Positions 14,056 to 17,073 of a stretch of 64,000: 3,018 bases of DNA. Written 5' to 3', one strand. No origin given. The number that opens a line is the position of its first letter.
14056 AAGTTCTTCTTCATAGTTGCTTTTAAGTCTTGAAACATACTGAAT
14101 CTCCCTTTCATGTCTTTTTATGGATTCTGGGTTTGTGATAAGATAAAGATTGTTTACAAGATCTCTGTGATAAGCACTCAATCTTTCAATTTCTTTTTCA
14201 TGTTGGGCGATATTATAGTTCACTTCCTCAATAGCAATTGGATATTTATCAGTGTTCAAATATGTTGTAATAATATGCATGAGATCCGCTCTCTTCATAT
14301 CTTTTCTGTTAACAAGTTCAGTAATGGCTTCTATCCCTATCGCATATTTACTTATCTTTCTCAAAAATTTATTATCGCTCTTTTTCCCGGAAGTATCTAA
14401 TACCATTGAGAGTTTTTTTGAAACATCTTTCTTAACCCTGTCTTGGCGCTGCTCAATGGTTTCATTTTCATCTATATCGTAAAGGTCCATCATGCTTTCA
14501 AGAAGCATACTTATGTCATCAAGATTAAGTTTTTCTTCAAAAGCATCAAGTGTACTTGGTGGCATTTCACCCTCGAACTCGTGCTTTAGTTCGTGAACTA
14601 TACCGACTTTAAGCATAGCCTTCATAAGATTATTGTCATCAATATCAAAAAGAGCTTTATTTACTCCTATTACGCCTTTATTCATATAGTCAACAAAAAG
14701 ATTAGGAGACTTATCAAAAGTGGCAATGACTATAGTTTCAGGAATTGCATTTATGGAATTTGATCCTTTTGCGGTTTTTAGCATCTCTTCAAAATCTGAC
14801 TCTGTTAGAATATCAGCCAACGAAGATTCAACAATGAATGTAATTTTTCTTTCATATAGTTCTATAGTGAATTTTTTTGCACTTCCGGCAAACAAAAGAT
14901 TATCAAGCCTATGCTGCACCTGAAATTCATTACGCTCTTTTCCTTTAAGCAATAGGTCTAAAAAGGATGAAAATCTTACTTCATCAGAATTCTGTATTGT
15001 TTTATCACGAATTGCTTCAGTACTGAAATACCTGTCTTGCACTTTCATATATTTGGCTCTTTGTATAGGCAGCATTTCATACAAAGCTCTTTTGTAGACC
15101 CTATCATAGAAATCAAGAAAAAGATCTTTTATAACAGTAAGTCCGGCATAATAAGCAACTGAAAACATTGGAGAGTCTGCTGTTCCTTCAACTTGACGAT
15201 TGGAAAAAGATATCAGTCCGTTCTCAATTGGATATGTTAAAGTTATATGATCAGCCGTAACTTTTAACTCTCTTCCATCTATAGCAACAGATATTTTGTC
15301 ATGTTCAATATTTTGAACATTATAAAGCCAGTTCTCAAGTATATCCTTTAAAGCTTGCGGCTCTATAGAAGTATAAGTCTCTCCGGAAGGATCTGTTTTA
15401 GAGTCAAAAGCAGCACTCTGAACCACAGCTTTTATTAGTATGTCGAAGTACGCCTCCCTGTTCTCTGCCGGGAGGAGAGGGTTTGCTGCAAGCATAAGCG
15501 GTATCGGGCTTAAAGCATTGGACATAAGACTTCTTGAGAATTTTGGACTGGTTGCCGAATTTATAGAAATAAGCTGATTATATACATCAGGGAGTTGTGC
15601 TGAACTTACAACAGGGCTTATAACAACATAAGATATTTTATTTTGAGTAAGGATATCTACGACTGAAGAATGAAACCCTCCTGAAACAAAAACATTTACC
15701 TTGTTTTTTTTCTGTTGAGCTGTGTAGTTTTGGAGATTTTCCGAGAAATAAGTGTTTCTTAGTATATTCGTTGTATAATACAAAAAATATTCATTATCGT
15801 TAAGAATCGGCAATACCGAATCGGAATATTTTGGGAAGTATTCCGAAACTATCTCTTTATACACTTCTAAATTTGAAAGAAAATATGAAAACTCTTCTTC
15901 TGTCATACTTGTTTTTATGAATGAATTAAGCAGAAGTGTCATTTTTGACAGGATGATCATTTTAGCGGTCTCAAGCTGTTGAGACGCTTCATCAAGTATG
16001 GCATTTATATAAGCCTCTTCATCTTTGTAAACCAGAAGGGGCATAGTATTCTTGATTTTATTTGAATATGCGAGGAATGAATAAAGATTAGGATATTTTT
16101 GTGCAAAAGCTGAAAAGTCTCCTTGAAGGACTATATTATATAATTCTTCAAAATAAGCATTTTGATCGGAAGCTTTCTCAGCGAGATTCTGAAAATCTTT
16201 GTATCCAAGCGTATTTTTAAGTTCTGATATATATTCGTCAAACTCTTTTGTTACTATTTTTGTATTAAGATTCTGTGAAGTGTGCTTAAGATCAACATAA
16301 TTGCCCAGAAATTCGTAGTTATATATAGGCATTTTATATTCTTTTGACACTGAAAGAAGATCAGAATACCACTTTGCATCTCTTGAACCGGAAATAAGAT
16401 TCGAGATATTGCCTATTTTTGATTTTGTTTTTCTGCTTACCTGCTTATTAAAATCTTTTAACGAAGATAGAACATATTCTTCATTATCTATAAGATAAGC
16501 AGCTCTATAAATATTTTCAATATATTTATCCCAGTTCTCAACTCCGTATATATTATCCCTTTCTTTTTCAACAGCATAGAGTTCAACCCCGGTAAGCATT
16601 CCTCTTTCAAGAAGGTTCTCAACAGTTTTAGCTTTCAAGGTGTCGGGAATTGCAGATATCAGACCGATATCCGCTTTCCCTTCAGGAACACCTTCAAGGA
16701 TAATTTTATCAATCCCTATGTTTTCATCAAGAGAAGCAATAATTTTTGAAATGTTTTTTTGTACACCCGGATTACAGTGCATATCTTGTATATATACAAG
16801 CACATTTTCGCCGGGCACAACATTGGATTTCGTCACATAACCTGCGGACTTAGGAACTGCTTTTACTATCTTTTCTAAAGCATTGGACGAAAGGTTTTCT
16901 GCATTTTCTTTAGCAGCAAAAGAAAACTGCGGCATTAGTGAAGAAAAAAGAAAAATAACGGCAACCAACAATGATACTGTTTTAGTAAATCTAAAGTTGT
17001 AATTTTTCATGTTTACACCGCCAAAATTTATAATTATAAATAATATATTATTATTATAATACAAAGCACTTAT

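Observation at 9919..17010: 2,363-aa signal-anchored mosaic protein stacking several unrelated hydrolase-type modules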

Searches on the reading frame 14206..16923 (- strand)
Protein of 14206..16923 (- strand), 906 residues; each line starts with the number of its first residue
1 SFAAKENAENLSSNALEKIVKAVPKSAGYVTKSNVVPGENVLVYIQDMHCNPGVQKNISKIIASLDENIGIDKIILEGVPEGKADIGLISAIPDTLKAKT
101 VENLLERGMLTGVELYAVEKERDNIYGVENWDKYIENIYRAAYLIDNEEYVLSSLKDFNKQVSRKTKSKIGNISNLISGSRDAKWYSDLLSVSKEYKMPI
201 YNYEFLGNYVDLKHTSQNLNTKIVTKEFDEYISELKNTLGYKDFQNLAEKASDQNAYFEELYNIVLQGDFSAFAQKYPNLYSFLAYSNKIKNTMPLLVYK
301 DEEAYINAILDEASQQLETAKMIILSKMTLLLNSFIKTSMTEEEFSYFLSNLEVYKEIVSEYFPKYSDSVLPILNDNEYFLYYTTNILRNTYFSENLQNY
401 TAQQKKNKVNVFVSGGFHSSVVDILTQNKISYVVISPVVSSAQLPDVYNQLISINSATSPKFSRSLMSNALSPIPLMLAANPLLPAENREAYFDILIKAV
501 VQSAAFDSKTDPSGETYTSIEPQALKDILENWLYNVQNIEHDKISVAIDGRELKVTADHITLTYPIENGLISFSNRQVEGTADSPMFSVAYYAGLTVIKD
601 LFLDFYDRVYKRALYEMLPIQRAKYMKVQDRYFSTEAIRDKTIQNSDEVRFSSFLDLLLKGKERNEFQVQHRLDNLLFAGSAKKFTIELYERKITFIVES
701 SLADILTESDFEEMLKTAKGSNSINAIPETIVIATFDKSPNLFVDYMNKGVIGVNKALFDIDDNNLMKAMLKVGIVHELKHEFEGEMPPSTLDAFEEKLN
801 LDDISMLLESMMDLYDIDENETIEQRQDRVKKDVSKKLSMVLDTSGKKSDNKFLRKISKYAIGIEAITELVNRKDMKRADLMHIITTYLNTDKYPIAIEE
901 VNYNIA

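Call 33: search_solved_structures(query=A3, max_evalue=10)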
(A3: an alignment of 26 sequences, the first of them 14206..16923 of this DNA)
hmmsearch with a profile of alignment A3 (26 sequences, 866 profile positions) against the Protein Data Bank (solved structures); distinct sequences matched with E-value up to 10: 1.
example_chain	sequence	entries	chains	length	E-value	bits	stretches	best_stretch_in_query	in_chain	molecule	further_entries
7pmy_A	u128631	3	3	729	0.067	14.7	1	244-346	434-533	Solute carrier family 15 member 2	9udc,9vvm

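Call 39: predict_structure(alignment_id=A3)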
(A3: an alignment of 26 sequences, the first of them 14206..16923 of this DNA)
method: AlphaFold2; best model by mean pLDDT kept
length: 906 residues; sequences in the alignment: 26
mean_pLDDT: 77.2   pTM: 0.46
mean pLDDT of the five models: 77.2, 76.9, 73.6, 72.6, 70.2
residues with pLDDT >= 90: 218; 70-90: 465; 50-70: 116; < 50: 107
segments of 3 or more residues with pLDDT < 50: 1-13, 441-469, 513-516, 581-621, 635-644, 893-898
pLDDT, mean of each block of 10 residues (from residue 1): 30 68 81 77 81 86 92 91 77 74 76 88 89 86 87 94 93 85 76 82 82 73 88 87 86 79 85 85 85 71 87 90 94 89 86 95 94 92 89 90 87 83 83 80 30 29 36 60 57 69 62 58 88 75 83 82 84 70 40 43 38 35 69 49 53 74 73 87 92 92 93 91 86 83 81 90 92 94 82 86 92 87 86 91 64 87 73 76 76 49 56
secondary structure, 60 per line:
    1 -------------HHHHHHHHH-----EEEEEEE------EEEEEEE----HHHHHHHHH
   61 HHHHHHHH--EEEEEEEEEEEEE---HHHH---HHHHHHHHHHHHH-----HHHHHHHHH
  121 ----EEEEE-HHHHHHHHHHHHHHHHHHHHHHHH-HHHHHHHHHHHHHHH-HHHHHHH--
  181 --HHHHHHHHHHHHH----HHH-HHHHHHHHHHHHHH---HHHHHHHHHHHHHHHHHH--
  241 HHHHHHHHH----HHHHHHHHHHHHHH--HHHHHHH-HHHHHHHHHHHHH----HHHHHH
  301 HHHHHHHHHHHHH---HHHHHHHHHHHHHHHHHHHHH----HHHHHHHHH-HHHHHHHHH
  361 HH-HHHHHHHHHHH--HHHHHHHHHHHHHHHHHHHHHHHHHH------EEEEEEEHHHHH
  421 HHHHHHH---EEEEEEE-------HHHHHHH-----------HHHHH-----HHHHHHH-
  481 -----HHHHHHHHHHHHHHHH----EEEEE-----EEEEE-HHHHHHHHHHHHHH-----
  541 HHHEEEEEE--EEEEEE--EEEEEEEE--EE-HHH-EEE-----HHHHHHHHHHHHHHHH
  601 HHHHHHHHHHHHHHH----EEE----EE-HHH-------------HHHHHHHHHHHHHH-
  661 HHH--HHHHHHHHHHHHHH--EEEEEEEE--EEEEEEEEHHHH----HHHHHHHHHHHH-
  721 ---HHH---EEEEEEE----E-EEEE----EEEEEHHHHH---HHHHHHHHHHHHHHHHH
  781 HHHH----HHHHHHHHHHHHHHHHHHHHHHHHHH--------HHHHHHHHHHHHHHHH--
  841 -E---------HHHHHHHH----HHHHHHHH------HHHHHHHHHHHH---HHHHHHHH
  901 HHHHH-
elements in order (helices of 4 or more, strands of 3 or more residues): H14-22 E28-34 E41-47 H52-68 E71-83 H87-90 H94-106 H112-120 E125-129 H131-154 H156-170 H172-178 H183-195 H204-217 H221-238 H241-249 H254-267 H270-276 H278-290 H295-313 H317-337 H342-350 H352-362 H364-374 H377-402 E409-415 H416-427 E431-437 H445-451 H463-467 H473-479 H486-501 E506-510 E516-520 H522-535 E544-549 E552-557 E560-567 E577-579 H585-615 E620-622 H646-659 H666-679 E682-689 E692-699 H700-703 H708-719 E730-736 E743-746 E751-755 H756-760 H764-784 H789-814 H823-838 H852-859 H864-871 H878-889 H893-905

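Call 42: fold_search(model_id=the predicted structure, library=pdb)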
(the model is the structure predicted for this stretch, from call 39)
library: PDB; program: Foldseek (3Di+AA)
matches with E <= 10: 247; with E <= 0.001: 0
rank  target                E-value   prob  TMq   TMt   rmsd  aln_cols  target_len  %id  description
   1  3vkh_B                7.2e-02  0.06  0.07  0.03  39.0       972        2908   11  X-ray structure of a functional full-length dynein motor domain (released 2012-03-14)
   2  6oiu_B                1.9e-01  1.00  0.12  0.12   4.0       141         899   13  X-ray crystal structure of the ectodomain of the Toxoplasma gondii ME49 Aminopeptidase N (TGME49_224350) (released 2020-09-30)
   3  4z7i_B                2.5e-01  0.98  0.12  0.13   4.7       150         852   13  Crystal structure of insulin regulated aminopeptidase in complex with ligand (released 2015-08-26)
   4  6ydx_B                2.5e-01  0.84  0.12  0.13  14.6       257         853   13  Insulin-regulated aminopeptidase complexed with a macrocyclic peptidic inhibitor (released 2020-07-22)
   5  6oiu_C                2.6e-01  0.98  0.12  0.12   4.6       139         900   15  X-ray crystal structure of the ectodomain of the Toxoplasma gondii ME49 Aminopeptidase N (TGME49_224350) (released 2020-09-30)
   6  8cgw_B                3.2e-01  0.84  0.11  0.11  13.2       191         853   12  Insulin-regulated aminopeptidase (IRAP) in complex with an allosteric benzopyran-based inhibitor (released 2024-01-31)
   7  8t41                  3.3e-01  0.98  0.12  0.13   4.8       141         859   13  Crystal structure of aminopeptidase N from Mycobacterium tuberculosis (released 2024-04-17)
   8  6xcs_A                3.3e-01  0.54  0.12  0.24  22.5       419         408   11  Erythromycin esterase mutant EreC H289N in its open conformation (released 2021-02-17)
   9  5f0n                  4.0e-01  0.10  0.13  0.11  32.2       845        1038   12  Cohesin subunit Pds5 (released 2016-04-20)
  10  4cej_A                4.4e-01  0.08  0.09  0.08  29.9       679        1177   12  Crystal structure of AddAB-DNA-ADPNP complex at 3 Angstrom resolution (released 2014-03-12)
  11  9qxx_A                4.5e-01  0.04  0.05  0.06  55.2       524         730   10  JetABC DNA loaded state dimer (released 2025-10-01)
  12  3vkg_A                4.5e-01  0.03  0.07  0.04  43.9       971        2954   10  X-ray structure of an MTBD truncation mutant of dynein motor domain (released 2012-03-14)
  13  5mj6_A                4.8e-01  0.69  0.12  0.12  14.6       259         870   12  Ligand-induced conformational change of Insulin-regulated aminopeptidase: insights on catalytic mechanism and active s (released 2017-04-05)
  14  8cgp_B                5.2e-01  0.96  0.13  0.13   4.5       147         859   13  Insulin regulated aminopeptidase (IRAP) in complex with an allosteric aryl sulfonamide inhibitor (released 2024-01-31)
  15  7zyf_B                5.2e-01  0.57  0.12  0.13  13.3       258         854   11  Insulin regulated aminopeptidase (IRAP) in complex with a nanomolar alpha hydroxy beta amino acid based inhibitor. (released 2022-07-20)
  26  5t09                  9.2e-01  0.54  0.09  0.29  15.1       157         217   15  The structure of the type III effector HopBA1 (released 2017-02-01)
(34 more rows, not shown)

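Call 73: search_protein_representatives(alignment_id=A3)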
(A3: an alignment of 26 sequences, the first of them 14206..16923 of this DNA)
Query: 26 sequences, 866 profile positions. Proteins with E-value up to 0.001 (for the whole library): 9417; up to 1e-10: 8194; up to 1e-30: 6223. The best 150 are listed.
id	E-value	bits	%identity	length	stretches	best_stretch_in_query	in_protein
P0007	0.0e+00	1181.5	-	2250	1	1-865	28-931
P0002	0.0e+00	1085.5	-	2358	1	2-862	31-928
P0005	0.0e+00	1071.7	-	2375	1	2-864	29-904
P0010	0.0e+00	1051.2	-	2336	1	8-865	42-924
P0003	1.9e-293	992.5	-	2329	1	3-864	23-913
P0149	1.5e-252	857.2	-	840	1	133-864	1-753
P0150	1.0e-233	794.9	-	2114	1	15-862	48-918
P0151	7.0e-226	769.0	-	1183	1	10-862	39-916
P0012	1.3e-214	731.7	-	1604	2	2-586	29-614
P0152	3.7e-189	647.5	-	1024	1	151-864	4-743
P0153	8.6e-176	603.3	-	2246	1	13-852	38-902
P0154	3.4e-162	558.3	-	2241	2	14-843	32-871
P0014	1.0e-155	536.8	-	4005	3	6-496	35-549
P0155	1.4e-153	529.8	-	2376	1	10-859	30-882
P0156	4.6e-152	524.8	-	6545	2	16-460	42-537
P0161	5.9e-134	464.8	-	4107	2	5-567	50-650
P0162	2.0e-132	459.8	-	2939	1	9-450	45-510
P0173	1.1e-129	450.7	-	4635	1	9-528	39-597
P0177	9.9e-129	447.6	-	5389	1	12-478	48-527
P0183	9.4e-128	444.3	-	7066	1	17-567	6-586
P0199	6.0e-126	438.4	-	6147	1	10-527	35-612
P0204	1.0e-125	437.6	-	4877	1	9-478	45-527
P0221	3.4e-124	432.5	-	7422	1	16-449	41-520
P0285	2.7e-121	423.0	-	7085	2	14-478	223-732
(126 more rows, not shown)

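Call 78: search_protein_families(library=pfam, alignment_id=A8, max_evalue=0.00001)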
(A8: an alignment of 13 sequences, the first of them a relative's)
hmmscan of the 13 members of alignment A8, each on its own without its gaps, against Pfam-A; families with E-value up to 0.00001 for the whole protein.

A. member 1, P0161 (4107 aa): 0 families

B. families by the number of members that match (of 13 scanned): 17 families
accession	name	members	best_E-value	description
PF02878.22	PGM_PMM_I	6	1.2e-17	Phosphoglucomutase/phosphomannomutase, alpha/beta/alpha domain I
PF02879.22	PGM_PMM_II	4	7.8e-16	Phosphoglucomutase/phosphomannomutase, alpha/beta/alpha domain II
PF02880.22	PGM_PMM_III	3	2.8e-14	Phosphoglucomutase/phosphomannomutase, alpha/beta/alpha domain III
PF00923.25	TAL_FSA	1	8e-37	Transaldolase/Fructose-6-phosphate aldolase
PF03142.21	Chitin_synth_2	1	3.1e-20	Chitin synthase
PF00480.26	ROK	1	4.1e-20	ROK family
PF00365.25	PFK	1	1.2e-19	Phosphofructokinase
PF01909.29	NTP_transf_2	1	4.7e-15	Nucleotidyltransferase domain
PF13641.12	Glyco_tranf_2_3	1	1.4e-14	Glycosyltransferase like family 2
PF00069.31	Pkinase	1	1.7e-13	Protein kinase domain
PF01522.26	Polysacc_deac_1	1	1.1e-12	Polysaccharide deacetylase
PF01933.23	CofD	1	2.2e-12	2-phospho-L-lactate transferase CofD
PF18765.7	Polbeta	1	2.3e-11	Polymerase beta, Nucleotidyltransferase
PF00535.33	Glycos_transf_2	1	4.2e-09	Glycosyl transferase family 2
PF13632.12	Glyco_trans_2_3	1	4.6e-09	Glycosyl transferase family group 2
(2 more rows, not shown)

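Call 81: list_cluster_members(proteins=[P0156, P0161, P0173, P0177, P0183, P0199, P0221, P0162, P0204, P0285])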
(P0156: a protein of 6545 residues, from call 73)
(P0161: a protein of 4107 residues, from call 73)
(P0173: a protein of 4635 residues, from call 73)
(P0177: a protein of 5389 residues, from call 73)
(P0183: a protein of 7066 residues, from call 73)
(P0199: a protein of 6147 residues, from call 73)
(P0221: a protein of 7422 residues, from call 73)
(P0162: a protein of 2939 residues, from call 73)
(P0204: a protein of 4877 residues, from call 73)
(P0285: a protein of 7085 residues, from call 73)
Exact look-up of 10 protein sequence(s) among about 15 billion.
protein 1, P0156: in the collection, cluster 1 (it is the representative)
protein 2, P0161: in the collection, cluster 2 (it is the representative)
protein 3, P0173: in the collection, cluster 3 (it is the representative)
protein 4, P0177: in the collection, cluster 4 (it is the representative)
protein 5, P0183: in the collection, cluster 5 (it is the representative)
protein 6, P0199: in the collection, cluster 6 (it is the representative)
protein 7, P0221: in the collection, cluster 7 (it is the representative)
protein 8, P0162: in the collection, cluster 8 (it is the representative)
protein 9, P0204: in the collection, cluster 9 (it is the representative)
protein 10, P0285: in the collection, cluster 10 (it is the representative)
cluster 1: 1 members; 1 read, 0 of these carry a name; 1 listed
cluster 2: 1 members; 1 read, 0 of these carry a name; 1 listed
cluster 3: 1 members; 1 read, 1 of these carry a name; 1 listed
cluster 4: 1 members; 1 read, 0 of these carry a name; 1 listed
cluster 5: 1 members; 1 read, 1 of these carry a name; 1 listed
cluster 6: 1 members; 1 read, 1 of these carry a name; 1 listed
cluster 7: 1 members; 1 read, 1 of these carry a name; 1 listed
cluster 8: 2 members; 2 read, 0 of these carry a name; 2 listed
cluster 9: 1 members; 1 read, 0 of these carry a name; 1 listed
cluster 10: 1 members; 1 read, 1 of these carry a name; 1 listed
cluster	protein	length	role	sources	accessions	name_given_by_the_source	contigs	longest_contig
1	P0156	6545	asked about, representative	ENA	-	-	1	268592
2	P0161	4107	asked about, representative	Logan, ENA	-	-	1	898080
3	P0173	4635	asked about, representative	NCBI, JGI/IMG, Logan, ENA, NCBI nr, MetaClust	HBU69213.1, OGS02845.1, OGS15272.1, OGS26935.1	MAG TPA: hypothetical protein DEE98_02395 [Elusimicrobia bacterium] | MAG: hypothetical protein A2278_03725 [Elusimicrobia bacterium RIFOXYA12_FULL_49_49] | \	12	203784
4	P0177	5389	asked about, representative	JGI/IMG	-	-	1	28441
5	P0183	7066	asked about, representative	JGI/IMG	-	phosphoglucomutase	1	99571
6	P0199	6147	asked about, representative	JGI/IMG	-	nucleoside-diphosphate-sugar epimerase/bisphosphoglycerate-independent phosphoglycerate ...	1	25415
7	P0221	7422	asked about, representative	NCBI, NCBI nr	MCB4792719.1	MAG: 6-phosphofructokinase, partial [Elusimicrobia bacterium] | 6-phosphofructokinase [Candidatus Liberimonas magnetica]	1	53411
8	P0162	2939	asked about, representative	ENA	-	-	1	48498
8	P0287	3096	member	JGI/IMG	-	-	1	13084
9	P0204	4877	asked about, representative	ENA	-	-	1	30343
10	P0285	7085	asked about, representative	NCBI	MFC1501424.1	tetratricopeptide repeat protein [Elusimicrobiota bacterium]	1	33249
